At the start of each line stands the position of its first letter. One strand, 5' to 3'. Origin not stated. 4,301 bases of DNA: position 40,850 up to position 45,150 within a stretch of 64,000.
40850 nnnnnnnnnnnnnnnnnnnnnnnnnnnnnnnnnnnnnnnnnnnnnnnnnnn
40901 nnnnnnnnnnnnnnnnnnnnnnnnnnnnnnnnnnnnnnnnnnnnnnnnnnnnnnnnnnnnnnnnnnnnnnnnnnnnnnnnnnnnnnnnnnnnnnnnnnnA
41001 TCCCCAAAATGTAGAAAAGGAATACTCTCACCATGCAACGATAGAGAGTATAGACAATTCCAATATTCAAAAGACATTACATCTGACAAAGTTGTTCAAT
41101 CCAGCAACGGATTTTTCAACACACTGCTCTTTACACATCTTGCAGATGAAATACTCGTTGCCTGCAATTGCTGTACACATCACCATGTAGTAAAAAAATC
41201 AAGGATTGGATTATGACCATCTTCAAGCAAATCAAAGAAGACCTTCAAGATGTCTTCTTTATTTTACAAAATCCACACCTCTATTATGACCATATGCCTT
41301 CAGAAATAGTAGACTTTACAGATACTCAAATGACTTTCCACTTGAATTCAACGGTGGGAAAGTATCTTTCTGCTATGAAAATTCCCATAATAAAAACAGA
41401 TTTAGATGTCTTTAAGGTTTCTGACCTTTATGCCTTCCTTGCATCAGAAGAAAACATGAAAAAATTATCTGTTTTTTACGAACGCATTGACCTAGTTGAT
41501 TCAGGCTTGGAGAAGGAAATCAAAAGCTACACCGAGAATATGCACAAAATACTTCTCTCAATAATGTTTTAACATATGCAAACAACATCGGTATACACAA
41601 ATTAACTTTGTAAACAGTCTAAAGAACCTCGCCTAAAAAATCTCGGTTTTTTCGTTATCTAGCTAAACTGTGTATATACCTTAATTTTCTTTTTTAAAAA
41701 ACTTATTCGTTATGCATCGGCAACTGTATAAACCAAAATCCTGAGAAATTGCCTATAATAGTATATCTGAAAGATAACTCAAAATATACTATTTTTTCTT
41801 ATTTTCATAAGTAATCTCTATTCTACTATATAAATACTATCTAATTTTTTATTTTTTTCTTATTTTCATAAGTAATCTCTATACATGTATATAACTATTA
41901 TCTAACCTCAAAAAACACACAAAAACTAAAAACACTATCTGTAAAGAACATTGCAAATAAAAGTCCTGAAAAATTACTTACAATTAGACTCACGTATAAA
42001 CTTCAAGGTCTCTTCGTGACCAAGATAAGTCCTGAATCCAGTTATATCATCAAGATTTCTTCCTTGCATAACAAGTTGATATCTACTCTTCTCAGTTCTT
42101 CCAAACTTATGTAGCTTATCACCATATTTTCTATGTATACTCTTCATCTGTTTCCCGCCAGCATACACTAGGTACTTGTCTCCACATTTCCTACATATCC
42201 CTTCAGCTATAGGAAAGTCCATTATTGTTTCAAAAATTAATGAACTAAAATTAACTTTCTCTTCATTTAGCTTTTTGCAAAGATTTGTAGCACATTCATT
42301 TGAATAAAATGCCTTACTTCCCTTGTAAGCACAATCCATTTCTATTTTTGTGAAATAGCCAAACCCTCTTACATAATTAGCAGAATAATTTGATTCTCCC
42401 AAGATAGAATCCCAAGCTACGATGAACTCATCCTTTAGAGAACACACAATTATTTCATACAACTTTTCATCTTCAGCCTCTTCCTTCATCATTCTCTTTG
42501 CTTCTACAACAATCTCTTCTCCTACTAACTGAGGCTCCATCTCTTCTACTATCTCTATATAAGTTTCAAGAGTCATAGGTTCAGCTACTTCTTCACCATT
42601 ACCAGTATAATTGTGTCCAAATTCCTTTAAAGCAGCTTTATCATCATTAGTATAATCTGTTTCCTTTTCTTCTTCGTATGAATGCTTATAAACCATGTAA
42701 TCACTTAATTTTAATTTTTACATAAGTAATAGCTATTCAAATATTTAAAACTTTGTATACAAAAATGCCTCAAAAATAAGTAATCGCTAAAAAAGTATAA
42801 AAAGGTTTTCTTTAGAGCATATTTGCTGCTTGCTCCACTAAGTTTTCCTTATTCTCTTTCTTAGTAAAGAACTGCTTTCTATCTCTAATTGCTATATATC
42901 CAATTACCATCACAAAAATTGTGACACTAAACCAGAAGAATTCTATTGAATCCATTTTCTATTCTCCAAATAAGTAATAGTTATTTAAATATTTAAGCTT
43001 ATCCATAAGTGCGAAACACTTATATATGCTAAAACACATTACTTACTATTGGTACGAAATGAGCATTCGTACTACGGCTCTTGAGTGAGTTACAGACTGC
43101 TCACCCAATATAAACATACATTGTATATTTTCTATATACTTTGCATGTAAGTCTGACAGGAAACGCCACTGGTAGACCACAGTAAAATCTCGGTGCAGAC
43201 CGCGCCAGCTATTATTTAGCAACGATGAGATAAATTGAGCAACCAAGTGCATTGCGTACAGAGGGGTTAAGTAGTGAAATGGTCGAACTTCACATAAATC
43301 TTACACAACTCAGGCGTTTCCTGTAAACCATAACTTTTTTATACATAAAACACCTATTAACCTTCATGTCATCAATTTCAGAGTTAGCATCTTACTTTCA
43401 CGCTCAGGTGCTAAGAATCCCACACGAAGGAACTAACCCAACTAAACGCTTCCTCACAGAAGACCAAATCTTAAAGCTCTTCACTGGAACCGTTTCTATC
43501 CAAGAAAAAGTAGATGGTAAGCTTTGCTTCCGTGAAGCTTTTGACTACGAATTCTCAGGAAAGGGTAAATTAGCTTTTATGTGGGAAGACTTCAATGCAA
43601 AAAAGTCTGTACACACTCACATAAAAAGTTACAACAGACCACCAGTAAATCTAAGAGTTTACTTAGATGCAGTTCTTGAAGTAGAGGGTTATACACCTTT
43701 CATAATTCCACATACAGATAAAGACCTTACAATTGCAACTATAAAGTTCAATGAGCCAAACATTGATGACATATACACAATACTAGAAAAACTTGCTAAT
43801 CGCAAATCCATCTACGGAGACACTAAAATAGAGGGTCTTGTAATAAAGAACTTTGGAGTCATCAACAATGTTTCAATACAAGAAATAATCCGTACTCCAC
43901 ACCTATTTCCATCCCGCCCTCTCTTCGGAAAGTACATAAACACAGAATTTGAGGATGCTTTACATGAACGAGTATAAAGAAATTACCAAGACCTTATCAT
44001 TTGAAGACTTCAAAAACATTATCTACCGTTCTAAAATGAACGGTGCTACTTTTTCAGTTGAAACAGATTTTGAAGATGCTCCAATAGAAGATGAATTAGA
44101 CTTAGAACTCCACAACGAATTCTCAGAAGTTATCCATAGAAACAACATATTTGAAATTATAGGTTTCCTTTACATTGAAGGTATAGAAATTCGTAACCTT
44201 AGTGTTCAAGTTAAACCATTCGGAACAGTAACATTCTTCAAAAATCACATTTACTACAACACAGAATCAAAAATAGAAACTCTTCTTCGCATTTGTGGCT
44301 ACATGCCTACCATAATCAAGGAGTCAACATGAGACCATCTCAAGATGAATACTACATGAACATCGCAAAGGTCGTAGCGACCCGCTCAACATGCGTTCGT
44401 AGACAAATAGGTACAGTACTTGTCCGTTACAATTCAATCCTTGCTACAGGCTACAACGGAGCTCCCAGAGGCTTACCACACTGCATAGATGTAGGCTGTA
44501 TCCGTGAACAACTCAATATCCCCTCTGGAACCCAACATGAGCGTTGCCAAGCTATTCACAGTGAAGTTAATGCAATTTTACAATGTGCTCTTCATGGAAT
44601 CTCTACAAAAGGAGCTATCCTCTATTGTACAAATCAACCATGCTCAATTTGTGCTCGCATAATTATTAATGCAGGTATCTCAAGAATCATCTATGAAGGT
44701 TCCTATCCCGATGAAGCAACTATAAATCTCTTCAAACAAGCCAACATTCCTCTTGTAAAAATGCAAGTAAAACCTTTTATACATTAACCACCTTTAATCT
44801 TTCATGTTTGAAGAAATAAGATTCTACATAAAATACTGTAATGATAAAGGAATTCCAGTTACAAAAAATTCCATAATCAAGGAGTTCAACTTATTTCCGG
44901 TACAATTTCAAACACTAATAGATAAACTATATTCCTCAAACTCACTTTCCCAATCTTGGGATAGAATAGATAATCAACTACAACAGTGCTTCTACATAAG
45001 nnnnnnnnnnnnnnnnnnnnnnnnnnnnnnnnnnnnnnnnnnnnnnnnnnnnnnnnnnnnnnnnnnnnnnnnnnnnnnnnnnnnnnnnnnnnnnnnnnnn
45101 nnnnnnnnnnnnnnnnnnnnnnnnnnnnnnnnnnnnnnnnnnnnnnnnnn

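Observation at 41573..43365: Noncoding hub with orphan promoter-leader repeats, convergent terminators and a GC-rich RNA: candidate replication origin/regulatory centre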

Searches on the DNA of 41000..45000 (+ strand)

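Call 9: search_dna_similar(query=window:41000-45000:+, collection=phages, mode=distant)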
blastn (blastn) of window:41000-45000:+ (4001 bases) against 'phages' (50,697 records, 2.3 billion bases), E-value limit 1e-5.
No match.

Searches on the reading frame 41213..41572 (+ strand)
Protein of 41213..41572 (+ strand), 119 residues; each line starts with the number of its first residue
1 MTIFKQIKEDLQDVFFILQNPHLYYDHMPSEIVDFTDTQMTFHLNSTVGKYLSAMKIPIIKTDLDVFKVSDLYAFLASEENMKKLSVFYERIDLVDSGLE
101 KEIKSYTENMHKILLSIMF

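Call 11: search_protein_families(library=pfam, proteins=[window:41213-41572:+], max_evalue=0.1)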
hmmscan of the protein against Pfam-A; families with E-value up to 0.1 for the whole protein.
window:41213-41572:+ (119 aa): 0 families

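Call 12: search_protein_families(library=phrogs, proteins=[window:41213-41572:+], max_evalue=0.1)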
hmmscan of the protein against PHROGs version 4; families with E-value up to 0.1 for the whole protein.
window:41213-41572:+ (119 aa): 1 family
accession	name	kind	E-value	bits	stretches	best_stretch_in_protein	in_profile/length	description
phrog_35052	-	unknown function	0.017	16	1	45-87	6-51/69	-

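Call 56: find_homologous_proteins(query=window:41213-41572:+, max_evalue=0.01)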
Query window:41213-41572:+ (119 aa): 1 proteins with E <= 0.01 among 9 candidates.
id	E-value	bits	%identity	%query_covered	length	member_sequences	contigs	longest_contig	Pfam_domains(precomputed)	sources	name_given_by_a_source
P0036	6.6e-70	250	100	100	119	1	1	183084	-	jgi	jgi:hypothetical protein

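Call 102: search_protein_families(library=ncbifam, proteins=[window:41213-41572:+], max_evalue=0.1)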
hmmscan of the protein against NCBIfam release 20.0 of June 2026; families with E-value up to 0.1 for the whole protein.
window:41213-41572:+ (119 aa): 0 families

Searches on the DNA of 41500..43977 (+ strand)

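Call 7: search_rna_families(source=window, start=41500, end=43500, threshold=evalue, max_evalue=10, show_alignments=3)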
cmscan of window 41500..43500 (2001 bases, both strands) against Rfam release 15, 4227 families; matches with E-value up to 10: 6.
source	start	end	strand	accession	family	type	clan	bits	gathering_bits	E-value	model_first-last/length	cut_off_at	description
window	42205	42272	-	RF00203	snoR160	Gene; snRNA; snoRNA; CD-box;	-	22.4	42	2.1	1-80/80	no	Small nucleolar RNA R160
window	42019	42096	-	RF00135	snoZ223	Gene; snRNA; snoRNA; CD-box;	CL00051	17.5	45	7.7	1-94/94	no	Small nucleolar RNA Z223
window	42485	42607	-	RF02191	TCL6_1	Gene; lncRNA;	-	16.5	60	1.4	1-113/113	no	T-cell leukemia/lymphoma 6 conserved region 1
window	42200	42270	-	RF01501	Afu_199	Gene; snRNA; snoRNA; CD-box;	-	16.1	45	8.7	1-77/77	no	A. fimigatus snoRNA Afu_199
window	42456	42499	-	RF01306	sR52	Gene; snRNA; snoRNA; CD-box;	-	14.4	50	6.6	1-60/60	no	Small nucleolar RNA sR52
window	43152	43403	-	RF01946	KCNQ1OT1_1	Gene; lncRNA;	-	7.8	70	3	219-464/464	no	KCNQ1 overlapping transcript 1 conserved region 1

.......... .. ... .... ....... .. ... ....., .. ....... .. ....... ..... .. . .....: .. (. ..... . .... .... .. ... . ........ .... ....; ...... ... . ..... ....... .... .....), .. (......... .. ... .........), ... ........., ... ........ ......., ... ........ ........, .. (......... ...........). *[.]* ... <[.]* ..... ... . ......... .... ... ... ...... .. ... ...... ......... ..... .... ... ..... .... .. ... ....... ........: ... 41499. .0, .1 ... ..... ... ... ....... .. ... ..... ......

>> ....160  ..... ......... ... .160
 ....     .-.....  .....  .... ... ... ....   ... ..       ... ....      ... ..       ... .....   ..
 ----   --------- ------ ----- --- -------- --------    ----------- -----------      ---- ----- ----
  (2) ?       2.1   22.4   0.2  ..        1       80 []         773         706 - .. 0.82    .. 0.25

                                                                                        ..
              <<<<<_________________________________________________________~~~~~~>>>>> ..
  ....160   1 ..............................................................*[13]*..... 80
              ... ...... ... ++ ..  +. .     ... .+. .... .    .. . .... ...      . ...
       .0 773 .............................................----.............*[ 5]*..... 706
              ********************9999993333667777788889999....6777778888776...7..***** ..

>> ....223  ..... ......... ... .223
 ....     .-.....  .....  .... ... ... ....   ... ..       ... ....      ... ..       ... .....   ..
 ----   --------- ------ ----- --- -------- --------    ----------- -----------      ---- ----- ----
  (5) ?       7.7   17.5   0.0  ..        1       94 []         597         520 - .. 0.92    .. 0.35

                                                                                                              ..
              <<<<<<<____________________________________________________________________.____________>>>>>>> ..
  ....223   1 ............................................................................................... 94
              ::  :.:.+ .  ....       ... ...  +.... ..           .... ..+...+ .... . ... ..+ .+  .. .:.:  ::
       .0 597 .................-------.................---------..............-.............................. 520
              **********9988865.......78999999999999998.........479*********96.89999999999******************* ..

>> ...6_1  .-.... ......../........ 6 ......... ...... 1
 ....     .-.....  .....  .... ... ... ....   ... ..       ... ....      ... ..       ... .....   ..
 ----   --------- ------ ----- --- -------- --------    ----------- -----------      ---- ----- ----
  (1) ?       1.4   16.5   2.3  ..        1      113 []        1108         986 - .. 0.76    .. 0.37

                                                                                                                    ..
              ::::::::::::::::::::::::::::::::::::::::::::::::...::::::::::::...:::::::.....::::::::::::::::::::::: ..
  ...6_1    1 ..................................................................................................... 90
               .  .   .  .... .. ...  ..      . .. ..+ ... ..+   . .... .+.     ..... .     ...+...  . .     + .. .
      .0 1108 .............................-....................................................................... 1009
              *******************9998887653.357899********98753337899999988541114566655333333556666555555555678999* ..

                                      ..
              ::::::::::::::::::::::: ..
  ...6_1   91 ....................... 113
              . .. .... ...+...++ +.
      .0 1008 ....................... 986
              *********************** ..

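Call 66: search_rna_families(source=L002, start=4450, end=6050, threshold=evalue, max_evalue=10)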
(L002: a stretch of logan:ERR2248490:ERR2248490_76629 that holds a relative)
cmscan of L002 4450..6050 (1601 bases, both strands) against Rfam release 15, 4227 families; matches with E-value up to 10: 6.
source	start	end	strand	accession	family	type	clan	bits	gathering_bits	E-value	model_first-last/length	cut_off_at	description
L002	5584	5712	+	RF01247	snR32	Gene; snRNA; snoRNA; HACA-box;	-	20.6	45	1.4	1-191/191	no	Small nucleolar RNA snR32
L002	5656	5719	+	RF02520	mir-965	Gene; miRNA;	-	17.8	43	2.4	1-76/76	no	mir-965 microRNA precursor family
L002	5664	5711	-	RF00237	mir-9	Gene; miRNA;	-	17.6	58.6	7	1-78/78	no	mir-9/mir-79 microRNA precursor family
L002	5260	5328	-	RF01662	ceN89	Gene; snRNA; snoRNA; CD-box;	-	17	48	2.9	1-78/78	no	Caenorhabditis snoRNA ceN89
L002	5972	6040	-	RF01281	snoR35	Gene; snRNA; snoRNA; CD-box;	CL00053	13.5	40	9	1-81/81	no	Small nucleolar RNA snoR35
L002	5958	6046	-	RF02213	ZFAT-AS1_3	Gene; lncRNA;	-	13.4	70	6.1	1-80/80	no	ZFAT antisense RNA 1 conserved region 3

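Call 67: search_rna_families(source=window, start=43000, end=43370, threshold=evalue, max_evalue=10)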
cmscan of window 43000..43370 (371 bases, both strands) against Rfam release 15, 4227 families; matches with E-value up to 10: 1.
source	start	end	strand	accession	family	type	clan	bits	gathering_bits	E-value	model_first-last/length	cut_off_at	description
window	43303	43354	+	RF02823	LPR69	Gene; sRNA;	-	12.2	40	7.3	1-82/82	no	Legionella RNA 69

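Call 97: build_rna_model(alignment_id=A4)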
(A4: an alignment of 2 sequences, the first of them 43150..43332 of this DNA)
Model R1 built from alignment A4 (2 sequences, 188 columns); structure: RNAalifold consensus.
model positions 188; base pairs 19; branch points 1; effective number of sequences 1.65; information 0.589 bits per position. Calibrated on 0.2 Mb of random sequence (short: E-values are rough).
structure used (alignment columns):
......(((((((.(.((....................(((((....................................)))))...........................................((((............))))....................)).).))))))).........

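Call 98: search_with_rna_model(model_id=R1, sources=[window, L002, L003, L004, L005, L006, L007, L008, L009, L010, L011, L012, L013, L014, L015, L016, L017, L018, L019, L020, L021, L022, L023, L024, L025], max_evalue=10)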
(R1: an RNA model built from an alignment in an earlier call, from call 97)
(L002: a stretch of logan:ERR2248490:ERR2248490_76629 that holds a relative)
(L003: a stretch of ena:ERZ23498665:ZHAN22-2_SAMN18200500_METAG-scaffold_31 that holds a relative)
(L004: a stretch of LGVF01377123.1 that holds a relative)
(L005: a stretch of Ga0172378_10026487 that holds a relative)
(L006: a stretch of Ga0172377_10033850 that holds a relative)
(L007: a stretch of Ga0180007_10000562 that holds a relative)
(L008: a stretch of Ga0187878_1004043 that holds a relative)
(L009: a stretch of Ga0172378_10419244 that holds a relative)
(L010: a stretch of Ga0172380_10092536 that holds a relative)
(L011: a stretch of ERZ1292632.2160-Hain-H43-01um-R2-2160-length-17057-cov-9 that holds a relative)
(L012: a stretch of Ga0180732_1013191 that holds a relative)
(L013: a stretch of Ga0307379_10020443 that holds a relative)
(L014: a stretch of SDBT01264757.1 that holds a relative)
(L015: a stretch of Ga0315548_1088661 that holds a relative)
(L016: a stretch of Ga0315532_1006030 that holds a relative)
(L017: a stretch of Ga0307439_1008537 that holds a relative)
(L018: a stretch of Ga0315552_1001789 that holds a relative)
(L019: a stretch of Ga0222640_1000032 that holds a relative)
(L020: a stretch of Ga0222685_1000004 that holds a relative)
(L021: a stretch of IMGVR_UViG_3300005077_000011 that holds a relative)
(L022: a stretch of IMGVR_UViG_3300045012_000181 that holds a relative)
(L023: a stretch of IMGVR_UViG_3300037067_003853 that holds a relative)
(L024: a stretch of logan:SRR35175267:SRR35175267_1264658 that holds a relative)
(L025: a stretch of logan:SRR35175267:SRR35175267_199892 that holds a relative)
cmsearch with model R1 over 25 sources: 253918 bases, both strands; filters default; matches with E-value up to 10: 3.
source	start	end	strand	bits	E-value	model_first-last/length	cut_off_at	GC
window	43150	43333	+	210.3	2.6e-47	1-188/188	no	0.44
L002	5808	5968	+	174.1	8.3e-39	1-188/188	no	0.41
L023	3247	3320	+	12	1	1-188/188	no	0.38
